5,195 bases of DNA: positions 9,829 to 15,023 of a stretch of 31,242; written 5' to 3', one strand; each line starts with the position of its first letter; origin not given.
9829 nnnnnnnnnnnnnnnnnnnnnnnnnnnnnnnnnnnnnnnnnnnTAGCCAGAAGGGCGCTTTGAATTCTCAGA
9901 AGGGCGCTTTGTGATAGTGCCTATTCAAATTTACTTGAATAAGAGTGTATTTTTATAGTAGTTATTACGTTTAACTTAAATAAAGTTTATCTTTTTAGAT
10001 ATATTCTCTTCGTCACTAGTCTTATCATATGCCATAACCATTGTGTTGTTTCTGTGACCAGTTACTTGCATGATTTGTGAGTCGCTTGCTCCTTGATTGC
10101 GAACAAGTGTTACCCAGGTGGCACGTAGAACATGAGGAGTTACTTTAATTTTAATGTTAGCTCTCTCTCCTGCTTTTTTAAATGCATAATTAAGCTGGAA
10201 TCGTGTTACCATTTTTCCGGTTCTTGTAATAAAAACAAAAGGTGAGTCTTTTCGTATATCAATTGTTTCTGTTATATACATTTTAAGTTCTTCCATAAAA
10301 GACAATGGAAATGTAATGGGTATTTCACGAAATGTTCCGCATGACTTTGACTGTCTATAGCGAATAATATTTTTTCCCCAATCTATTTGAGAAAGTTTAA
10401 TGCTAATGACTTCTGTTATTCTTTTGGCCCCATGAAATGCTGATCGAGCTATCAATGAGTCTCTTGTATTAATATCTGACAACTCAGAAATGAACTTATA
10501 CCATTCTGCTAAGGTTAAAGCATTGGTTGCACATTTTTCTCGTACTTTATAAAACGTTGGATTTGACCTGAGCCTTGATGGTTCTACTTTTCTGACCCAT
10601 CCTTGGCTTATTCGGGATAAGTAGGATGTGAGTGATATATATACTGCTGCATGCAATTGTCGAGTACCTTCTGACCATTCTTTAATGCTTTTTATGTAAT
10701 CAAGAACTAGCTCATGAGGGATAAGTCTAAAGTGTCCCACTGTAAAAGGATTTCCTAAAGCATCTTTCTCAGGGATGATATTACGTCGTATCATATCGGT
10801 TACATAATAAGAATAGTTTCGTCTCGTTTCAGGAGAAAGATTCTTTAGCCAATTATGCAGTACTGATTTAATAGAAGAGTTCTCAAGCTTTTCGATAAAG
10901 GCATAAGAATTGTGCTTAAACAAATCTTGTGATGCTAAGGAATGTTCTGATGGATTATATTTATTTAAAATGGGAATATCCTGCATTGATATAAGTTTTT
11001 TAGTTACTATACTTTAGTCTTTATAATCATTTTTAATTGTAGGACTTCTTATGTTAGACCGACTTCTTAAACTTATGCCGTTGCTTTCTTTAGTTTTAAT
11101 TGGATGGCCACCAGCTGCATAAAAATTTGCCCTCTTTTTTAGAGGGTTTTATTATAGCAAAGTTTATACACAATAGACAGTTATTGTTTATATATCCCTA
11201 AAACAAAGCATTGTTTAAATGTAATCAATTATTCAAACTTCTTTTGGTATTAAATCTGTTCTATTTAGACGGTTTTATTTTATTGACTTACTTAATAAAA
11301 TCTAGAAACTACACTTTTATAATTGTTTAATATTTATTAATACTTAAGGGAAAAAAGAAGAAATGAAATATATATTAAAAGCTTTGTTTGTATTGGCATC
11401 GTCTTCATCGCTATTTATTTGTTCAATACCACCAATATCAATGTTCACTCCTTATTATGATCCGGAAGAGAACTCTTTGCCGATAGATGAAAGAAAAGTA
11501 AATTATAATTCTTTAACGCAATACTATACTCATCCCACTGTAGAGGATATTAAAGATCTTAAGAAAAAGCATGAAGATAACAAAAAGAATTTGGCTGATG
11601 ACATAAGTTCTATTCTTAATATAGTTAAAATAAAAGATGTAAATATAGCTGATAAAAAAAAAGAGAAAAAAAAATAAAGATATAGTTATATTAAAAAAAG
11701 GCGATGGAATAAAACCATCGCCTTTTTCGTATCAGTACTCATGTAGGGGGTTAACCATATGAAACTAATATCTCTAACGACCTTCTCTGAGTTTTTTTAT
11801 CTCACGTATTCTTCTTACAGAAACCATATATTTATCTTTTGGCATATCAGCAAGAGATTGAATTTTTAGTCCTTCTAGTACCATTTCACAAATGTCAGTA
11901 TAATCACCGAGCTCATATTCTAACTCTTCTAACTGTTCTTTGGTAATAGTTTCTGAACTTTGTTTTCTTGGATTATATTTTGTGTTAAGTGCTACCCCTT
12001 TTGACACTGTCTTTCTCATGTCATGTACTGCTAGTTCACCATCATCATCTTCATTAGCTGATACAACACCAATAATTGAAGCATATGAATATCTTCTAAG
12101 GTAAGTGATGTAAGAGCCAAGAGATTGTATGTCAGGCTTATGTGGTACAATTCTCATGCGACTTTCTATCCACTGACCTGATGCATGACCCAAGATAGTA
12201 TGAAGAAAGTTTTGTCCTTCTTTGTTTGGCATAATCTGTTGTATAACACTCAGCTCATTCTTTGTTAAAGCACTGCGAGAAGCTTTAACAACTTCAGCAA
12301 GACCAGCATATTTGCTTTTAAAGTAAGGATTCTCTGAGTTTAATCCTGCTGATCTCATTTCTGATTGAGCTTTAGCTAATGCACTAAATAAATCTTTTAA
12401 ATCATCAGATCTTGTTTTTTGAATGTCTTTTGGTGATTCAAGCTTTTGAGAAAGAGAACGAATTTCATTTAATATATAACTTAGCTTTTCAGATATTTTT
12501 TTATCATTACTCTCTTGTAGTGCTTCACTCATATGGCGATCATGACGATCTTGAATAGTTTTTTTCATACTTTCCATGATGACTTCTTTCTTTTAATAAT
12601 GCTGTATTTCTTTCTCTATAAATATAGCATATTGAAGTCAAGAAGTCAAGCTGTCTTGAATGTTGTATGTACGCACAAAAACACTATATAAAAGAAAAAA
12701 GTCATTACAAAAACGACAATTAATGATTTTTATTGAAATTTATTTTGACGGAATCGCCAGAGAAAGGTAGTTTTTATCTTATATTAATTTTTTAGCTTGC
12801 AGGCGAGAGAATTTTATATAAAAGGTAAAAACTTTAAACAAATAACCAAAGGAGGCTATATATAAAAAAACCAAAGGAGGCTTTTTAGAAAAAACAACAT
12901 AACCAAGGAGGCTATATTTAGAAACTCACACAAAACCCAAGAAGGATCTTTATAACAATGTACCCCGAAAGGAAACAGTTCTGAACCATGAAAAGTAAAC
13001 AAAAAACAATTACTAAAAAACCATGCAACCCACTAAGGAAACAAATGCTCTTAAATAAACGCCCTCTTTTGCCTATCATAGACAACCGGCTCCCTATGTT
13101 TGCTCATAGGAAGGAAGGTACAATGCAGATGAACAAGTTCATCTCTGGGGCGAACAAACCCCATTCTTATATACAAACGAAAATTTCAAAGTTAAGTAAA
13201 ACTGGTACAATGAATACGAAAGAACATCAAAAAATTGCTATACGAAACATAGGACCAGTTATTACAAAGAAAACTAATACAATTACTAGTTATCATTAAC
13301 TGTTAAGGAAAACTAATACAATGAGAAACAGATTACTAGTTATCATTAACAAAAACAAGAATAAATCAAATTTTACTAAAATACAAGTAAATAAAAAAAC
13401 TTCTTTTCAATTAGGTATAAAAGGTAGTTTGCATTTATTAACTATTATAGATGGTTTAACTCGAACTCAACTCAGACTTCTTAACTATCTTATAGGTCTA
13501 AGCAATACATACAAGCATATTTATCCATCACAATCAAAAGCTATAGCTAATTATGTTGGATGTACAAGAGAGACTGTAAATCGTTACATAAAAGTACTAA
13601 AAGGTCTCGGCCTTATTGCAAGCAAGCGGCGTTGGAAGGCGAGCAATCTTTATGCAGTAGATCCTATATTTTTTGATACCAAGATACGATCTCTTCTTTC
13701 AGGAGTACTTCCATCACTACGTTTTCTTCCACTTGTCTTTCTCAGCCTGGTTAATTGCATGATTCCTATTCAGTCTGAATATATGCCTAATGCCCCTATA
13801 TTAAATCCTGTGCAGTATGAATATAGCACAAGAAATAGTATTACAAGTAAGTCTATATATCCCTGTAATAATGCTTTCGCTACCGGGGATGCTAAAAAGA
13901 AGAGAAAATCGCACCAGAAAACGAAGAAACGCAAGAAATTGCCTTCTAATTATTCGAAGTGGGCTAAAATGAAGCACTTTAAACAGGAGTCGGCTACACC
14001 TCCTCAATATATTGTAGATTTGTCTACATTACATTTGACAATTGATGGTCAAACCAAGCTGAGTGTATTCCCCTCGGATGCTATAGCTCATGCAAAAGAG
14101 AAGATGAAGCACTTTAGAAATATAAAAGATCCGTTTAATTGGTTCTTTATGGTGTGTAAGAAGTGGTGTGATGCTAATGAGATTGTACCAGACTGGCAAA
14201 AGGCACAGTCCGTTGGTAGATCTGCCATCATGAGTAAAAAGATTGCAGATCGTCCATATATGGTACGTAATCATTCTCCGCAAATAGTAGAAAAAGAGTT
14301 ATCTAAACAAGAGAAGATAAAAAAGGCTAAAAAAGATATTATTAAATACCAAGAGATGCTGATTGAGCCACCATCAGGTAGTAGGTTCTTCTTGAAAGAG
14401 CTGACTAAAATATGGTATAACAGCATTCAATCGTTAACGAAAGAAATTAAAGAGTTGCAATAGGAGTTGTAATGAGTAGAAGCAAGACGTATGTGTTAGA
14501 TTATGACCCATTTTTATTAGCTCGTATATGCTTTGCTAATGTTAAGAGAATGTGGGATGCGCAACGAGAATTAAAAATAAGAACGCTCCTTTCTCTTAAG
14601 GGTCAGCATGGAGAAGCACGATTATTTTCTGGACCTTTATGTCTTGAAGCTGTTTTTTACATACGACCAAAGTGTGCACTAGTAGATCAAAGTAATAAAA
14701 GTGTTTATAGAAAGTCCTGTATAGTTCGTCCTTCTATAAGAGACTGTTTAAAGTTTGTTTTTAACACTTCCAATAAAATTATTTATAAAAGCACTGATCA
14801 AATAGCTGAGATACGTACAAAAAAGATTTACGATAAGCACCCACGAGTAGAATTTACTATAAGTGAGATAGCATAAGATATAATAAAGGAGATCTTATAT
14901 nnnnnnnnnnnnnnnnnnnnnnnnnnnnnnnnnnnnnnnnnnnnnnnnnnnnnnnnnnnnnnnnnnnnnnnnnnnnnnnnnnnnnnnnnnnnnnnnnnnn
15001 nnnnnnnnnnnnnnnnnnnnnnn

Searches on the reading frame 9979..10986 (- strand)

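Call 9: search_protein_families(library=phrogs, proteins=[window:9979-10986:-], max_evalue=0.001)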
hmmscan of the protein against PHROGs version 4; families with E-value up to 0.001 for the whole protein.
window:9979-10986:- (336 aa): 5 families
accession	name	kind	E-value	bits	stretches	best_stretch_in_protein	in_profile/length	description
phrog_1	-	integration and excision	2.2e-32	114.1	1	38-327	165-439/611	integrase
phrog_216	-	integration and excision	4.6e-21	76.2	1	153-328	52-229/301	integrase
phrog_7685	-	integration and excision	9.1e-08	32.9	1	213-326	122-226/240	integrase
phrog_34557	-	integration and excision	0.00029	21.6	1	249-326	94-169/183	integrase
phrog_5830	-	integration and excision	0.00062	20.1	1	126-214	80-169/318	integrase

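Call 103: search_protein_families(library=pfam, proteins=[window:9979-10986:-], max_evalue=0.01)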
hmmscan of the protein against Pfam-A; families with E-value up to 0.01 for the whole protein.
window:9979-10986:- (336 aa): 1 family
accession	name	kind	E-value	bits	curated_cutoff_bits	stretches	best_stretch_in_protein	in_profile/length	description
PF00589.27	Phage_integrase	-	5e-23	82.2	27.1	1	164-326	10-171/172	Phage integrase family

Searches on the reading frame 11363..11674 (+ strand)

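Call 49: search_protein_families(library=pfam, proteins=[window:11363-11674:+], max_evalue=0.01)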
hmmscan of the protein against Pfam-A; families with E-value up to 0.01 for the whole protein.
window:11363-11674:+ (104 aa): 1 family
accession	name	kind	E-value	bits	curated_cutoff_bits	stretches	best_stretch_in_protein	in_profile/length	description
PF18870.6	HEPN_RES_NTD1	-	0.0079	17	27.4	1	29-86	33-88/131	HEPN/RES N-terminal domain 1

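Call 69: search_protein_families(library=padloc, proteins=[window:11363-11674:+], max_evalue=0.1)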
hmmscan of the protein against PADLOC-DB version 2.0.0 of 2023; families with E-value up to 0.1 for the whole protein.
window:11363-11674:+ (104 aa): 0 families

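Call 70: search_protein_families(library=phrogs, proteins=[window:11363-11674:+], max_evalue=0.01)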
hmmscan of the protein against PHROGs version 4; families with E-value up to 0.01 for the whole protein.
window:11363-11674:+ (104 aa): 0 families

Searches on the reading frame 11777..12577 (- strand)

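Call 9: search_protein_families(library=phrogs, proteins=[window:11777-12577:-], max_evalue=0.001)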
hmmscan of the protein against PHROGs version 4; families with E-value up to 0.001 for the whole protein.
window:11777-12577:- (267 aa): 4 families
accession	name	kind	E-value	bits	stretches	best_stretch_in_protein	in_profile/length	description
phrog_2324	-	DNA, RNA and nucleotide metabolism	5.8e-41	141.2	1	55-216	3-172/193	Erf-like ssDNA annealing protein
phrog_155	-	DNA, RNA and nucleotide metabolism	3.7e-29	103.3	1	3-262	7-269/308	Erf-like ssDNA annealing protein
phrog_34817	-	unknown function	8.5e-20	72.2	1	83-189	40-144/291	-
phrog_10003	-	other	1e-10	42.5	1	85-192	67-181/297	recombinase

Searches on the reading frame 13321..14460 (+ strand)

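Call 9: search_protein_families(library=phrogs, proteins=[window:13321-14460:+], max_evalue=0.001)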
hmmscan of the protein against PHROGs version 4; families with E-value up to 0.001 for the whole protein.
window:13321-14460:+ (380 aa): 3 families
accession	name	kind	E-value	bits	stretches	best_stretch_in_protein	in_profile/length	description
phrog_270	-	DNA, RNA and nucleotide metabolism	0.00013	22.5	1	29-191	25-164/383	replication initiation protein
phrog_391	-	DNA, RNA and nucleotide metabolism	0.00046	20.9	0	45-115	14-90/298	replication initiation O-like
phrog_8102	-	DNA, RNA and nucleotide metabolism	0.00061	20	0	62-111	52-104/337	replication initiation protein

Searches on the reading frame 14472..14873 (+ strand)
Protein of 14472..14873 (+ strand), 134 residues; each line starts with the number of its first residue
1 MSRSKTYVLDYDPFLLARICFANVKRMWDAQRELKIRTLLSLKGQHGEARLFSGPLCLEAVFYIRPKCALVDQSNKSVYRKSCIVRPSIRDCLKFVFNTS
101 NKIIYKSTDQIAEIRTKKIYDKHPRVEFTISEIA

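Call 49: search_protein_families(library=pfam, proteins=[window:14472-14873:+], max_evalue=0.01)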
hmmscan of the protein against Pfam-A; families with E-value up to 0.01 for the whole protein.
window:14472-14873:+ (134 aa): 1 family
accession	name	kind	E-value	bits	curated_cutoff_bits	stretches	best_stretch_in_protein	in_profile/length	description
PF05866.16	RusA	-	0.00027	22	22.8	1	39-130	36-123/124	Endodeoxyribonuclease RusA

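Call 70: search_protein_families(library=phrogs, proteins=[window:14472-14873:+], max_evalue=0.01)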
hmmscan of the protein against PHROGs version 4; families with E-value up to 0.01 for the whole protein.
window:14472-14873:+ (134 aa): 2 families
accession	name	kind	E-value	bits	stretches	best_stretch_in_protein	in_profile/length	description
phrog_140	-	DNA, RNA and nucleotide metabolism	4.3e-07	30.8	1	43-133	84-168/219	RusA-like Holliday junction resolvase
phrog_24390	-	unknown function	0.00014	23.1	1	79-131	4-56/62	-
